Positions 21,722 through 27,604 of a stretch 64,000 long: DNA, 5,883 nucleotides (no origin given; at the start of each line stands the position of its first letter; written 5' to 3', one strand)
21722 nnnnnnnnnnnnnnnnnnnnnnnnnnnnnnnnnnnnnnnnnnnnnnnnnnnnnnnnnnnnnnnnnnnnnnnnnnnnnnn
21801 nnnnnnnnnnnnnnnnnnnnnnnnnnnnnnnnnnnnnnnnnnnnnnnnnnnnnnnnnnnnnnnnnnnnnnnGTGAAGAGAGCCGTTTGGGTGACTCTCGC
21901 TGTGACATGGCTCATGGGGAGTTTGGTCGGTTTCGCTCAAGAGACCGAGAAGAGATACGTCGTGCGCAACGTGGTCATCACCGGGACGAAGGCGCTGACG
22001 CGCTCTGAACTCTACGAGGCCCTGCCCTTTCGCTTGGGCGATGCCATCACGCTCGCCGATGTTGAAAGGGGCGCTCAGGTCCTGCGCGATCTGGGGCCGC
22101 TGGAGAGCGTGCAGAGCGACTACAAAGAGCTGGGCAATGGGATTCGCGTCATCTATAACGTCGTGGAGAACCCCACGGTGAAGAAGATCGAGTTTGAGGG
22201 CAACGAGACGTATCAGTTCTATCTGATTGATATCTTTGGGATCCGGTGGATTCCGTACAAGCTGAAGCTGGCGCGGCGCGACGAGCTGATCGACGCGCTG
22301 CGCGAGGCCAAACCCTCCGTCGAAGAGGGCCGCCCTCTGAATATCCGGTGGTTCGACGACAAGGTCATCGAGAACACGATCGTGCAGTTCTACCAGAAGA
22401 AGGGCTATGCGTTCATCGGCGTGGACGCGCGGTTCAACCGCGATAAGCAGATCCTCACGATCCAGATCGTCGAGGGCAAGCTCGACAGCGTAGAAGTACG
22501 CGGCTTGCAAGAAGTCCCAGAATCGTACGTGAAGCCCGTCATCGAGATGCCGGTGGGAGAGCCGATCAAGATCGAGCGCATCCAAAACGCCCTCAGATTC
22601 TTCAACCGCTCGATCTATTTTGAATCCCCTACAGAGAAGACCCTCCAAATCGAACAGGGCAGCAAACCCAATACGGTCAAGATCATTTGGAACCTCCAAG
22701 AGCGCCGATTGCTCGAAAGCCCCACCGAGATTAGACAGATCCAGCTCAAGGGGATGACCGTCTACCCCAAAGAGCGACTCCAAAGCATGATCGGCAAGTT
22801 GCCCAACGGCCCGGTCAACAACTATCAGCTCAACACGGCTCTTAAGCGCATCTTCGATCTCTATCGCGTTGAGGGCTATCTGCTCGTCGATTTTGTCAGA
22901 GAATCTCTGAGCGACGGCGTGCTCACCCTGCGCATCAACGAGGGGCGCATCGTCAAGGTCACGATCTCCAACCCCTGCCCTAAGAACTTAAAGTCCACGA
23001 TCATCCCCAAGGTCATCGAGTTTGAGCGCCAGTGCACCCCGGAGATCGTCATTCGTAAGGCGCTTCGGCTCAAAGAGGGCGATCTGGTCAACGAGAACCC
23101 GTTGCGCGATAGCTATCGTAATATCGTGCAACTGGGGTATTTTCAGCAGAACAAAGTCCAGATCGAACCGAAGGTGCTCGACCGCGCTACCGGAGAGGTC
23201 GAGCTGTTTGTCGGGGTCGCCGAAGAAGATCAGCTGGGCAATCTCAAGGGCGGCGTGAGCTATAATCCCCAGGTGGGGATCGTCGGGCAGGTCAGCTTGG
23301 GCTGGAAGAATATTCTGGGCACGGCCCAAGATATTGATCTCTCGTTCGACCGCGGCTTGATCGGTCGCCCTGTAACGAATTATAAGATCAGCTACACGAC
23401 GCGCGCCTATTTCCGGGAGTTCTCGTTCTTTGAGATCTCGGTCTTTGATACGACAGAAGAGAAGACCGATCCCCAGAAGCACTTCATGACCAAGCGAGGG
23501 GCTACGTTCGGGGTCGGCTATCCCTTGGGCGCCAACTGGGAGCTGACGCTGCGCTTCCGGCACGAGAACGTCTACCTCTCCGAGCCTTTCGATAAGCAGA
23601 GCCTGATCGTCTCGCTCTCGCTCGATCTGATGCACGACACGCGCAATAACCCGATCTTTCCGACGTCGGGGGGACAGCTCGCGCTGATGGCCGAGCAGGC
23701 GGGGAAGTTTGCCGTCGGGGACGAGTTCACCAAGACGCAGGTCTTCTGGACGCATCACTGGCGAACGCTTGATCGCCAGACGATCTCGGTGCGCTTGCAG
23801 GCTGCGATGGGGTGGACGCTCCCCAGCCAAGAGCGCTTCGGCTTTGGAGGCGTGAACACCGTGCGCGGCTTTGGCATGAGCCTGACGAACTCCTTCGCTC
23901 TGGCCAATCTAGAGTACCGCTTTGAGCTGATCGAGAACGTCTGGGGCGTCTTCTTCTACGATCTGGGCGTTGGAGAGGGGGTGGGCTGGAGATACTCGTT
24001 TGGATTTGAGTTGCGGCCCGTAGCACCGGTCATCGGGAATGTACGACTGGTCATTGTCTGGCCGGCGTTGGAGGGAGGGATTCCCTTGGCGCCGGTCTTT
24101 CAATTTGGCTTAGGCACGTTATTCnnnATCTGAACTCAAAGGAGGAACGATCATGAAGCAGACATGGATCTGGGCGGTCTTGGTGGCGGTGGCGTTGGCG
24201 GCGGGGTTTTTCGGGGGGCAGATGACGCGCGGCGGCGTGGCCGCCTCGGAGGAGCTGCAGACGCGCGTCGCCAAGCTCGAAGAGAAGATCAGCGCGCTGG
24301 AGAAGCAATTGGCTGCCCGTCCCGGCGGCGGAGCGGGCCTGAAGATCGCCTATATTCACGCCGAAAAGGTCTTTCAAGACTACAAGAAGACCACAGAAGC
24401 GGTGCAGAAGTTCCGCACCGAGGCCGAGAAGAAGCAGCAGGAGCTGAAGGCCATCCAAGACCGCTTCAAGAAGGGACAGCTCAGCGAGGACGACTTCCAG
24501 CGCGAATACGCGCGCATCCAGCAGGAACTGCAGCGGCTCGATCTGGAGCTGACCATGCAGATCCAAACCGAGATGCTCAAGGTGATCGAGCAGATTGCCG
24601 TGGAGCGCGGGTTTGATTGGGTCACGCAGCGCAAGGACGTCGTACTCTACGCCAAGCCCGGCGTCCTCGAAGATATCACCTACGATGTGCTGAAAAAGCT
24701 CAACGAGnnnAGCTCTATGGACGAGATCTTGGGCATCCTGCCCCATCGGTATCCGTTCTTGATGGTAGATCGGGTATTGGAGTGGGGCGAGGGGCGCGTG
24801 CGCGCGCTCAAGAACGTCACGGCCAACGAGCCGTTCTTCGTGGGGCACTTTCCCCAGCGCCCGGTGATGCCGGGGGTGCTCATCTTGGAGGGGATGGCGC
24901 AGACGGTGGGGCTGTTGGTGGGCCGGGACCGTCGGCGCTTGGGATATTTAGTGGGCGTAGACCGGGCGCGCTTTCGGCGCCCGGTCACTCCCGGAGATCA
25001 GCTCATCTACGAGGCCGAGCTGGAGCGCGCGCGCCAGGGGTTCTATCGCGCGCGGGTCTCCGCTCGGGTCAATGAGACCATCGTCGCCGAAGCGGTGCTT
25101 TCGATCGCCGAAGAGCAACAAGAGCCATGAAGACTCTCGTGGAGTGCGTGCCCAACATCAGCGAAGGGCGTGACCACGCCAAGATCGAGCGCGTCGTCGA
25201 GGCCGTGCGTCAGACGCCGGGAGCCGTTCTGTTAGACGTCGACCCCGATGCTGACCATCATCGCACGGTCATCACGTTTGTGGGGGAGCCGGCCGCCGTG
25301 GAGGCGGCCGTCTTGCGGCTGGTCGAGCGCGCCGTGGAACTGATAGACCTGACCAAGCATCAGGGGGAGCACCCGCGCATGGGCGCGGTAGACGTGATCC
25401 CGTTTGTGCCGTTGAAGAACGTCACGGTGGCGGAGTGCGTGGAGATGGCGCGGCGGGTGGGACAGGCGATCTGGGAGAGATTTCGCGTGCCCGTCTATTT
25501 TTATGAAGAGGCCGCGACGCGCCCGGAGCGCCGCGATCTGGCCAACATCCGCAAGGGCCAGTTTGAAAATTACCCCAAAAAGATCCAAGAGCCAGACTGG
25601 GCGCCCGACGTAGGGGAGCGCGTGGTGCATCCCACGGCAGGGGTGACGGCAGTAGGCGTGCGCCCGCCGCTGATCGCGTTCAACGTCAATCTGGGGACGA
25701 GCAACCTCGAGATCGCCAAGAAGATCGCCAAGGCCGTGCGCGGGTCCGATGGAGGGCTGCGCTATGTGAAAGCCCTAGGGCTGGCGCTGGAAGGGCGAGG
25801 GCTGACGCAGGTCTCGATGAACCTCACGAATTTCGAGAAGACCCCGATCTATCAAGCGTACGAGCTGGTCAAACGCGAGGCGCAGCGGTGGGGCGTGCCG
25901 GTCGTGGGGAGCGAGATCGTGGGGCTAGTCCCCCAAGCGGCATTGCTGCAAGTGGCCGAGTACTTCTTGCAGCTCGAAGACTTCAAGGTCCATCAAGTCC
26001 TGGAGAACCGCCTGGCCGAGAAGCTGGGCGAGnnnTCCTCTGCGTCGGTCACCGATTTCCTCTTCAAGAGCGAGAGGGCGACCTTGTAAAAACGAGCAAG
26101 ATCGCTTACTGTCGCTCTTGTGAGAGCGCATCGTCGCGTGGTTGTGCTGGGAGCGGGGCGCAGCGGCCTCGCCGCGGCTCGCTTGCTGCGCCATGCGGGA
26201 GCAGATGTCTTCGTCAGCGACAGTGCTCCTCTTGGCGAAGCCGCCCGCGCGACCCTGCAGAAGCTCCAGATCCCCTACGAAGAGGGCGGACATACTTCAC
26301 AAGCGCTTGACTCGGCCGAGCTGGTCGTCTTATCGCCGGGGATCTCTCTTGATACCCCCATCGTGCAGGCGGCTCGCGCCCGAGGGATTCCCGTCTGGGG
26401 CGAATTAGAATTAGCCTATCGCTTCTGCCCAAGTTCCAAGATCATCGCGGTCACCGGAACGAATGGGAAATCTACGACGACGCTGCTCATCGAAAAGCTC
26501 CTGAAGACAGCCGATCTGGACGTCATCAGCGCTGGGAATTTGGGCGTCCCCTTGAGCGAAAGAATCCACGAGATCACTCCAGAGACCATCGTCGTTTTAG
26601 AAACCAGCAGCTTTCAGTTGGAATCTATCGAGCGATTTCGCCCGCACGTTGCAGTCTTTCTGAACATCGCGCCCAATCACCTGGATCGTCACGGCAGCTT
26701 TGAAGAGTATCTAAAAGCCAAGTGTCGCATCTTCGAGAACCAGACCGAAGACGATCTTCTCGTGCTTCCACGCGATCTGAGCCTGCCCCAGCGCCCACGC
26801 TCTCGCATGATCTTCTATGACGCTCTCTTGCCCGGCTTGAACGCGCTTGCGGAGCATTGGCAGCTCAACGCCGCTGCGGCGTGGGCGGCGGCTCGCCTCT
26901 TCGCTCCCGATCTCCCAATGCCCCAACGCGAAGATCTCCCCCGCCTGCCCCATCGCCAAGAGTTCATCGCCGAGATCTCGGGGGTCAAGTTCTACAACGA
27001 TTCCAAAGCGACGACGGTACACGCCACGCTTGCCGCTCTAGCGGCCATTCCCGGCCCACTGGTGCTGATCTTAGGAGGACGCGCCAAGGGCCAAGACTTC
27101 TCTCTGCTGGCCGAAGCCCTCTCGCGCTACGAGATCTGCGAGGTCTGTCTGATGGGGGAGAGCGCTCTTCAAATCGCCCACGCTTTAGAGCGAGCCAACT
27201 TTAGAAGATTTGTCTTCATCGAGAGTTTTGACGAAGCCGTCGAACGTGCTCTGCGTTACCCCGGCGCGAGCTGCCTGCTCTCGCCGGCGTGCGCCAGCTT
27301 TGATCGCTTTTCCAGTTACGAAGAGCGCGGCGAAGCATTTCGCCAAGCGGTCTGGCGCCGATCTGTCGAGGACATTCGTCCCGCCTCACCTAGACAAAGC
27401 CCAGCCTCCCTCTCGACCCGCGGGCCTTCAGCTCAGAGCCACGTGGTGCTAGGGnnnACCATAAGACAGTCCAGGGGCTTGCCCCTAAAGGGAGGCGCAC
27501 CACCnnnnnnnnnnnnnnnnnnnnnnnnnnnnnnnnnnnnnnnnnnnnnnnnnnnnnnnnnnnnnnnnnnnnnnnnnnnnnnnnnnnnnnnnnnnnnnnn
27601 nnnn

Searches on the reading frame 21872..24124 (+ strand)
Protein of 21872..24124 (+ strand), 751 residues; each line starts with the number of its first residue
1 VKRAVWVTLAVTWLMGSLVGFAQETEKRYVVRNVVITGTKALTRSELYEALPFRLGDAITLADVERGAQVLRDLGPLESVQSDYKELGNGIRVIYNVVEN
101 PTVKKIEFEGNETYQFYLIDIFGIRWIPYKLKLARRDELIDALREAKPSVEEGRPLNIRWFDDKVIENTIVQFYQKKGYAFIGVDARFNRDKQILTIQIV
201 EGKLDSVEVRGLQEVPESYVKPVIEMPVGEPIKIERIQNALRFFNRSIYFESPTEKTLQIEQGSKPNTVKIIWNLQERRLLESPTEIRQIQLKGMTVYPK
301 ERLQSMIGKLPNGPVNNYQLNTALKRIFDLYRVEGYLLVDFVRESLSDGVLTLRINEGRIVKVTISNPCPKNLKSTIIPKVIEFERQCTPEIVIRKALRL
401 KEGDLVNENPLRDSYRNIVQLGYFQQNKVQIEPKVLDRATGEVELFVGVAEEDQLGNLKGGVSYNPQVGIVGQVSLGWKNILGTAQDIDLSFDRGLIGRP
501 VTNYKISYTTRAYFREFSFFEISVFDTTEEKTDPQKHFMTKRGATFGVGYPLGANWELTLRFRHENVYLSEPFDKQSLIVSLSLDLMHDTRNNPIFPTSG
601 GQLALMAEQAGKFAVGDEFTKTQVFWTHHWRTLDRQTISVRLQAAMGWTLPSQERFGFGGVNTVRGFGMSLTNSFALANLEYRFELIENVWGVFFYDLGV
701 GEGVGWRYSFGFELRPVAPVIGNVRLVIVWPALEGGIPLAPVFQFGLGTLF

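Call 56: search_protein_families(library=pfam, proteins=[window:21872-24124:+], max_evalue=0.00001)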
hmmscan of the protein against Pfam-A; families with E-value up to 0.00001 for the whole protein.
window:21872-24124:+ (751 aa): 3 families
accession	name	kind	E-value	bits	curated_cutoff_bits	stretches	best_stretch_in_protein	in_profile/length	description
PF07244.20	POTRA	-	2.3e-25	89.5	21.3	1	29-99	1-78/79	Surface antigen variable number repeat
PF01103.29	Omp85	-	1.8e-24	87.3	24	1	480-751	1-325/325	Omp85 superfamily domain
PF08479.16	POTRA_2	-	1.2e-16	60.8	24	1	286-358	2-76/76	POTRA domain, ShlB-type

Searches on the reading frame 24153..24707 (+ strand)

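Call 56: search_protein_families(library=pfam, proteins=[window:24153-24707:+], max_evalue=0.00001)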
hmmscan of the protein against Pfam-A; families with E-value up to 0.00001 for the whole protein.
window:24153-24707:+ (185 aa): 1 family
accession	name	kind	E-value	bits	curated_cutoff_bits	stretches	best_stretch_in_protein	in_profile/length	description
PF03938.19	OmpH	-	2.1e-16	60.8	32.4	1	64-183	1-141/141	Outer membrane protein (OmpH-like)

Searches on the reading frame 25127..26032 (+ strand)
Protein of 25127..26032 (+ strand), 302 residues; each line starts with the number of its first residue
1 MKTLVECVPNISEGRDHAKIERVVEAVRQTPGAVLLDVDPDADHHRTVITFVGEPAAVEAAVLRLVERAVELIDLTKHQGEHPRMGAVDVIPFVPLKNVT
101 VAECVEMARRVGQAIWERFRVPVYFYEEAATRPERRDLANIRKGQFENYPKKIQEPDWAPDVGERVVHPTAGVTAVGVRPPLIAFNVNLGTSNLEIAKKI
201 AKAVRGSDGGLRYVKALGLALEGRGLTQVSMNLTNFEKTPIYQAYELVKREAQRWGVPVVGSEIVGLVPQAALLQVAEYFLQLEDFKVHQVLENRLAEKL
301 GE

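Call 12: search_protein_families(library=pfam, proteins=[window:25127-26032:+], max_evalue=0.00001)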
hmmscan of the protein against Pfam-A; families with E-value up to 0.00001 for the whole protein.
window:25127-26032:+ (302 aa): 2 families
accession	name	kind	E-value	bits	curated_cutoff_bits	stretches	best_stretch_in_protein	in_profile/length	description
PF07837.17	FTCD_N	-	2.4e-76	255.8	27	1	4-179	1-176/176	Formiminotransferase domain, N-terminal subdomain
PF02971.19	FTCD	-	2.7e-31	108.9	24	1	182-285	2-111/145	Formiminotransferase domain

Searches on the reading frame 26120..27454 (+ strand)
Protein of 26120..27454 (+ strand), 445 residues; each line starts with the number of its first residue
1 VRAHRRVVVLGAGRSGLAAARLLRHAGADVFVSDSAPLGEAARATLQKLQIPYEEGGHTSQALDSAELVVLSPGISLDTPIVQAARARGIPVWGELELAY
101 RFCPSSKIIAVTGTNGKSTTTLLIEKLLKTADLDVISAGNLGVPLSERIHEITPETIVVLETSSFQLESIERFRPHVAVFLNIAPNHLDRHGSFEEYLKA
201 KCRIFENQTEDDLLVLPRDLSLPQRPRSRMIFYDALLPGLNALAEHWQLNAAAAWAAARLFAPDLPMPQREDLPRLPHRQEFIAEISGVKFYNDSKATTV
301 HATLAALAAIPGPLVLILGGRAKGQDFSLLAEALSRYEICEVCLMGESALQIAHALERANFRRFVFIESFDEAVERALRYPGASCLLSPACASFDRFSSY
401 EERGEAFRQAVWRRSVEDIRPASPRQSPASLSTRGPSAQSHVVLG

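Call 12: search_protein_families(library=pfam, proteins=[window:26120-27454:+], max_evalue=0.00001)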
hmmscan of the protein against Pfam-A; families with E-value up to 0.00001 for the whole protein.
window:26120-27454:+ (445 aa): 4 families
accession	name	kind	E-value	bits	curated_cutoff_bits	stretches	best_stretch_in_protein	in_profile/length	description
PF08245.18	Mur_ligase_M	-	2.7e-25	90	24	1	111-220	1-125/200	Mur ligase middle domain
PF21799.2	MurD-like_N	-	2.3e-15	57.1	27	1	6-94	2-88/88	Mur ligase MurD-like, N-terminal domain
PF02875.26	Mur_ligase_C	-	3e-12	47.9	28.4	1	278-386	1-122/127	Mur ligase, glutamate ligase domain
PF21377.3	MurD_N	-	6.1e-12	45.8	24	1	7-79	2-74/76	MurD N-terminal domain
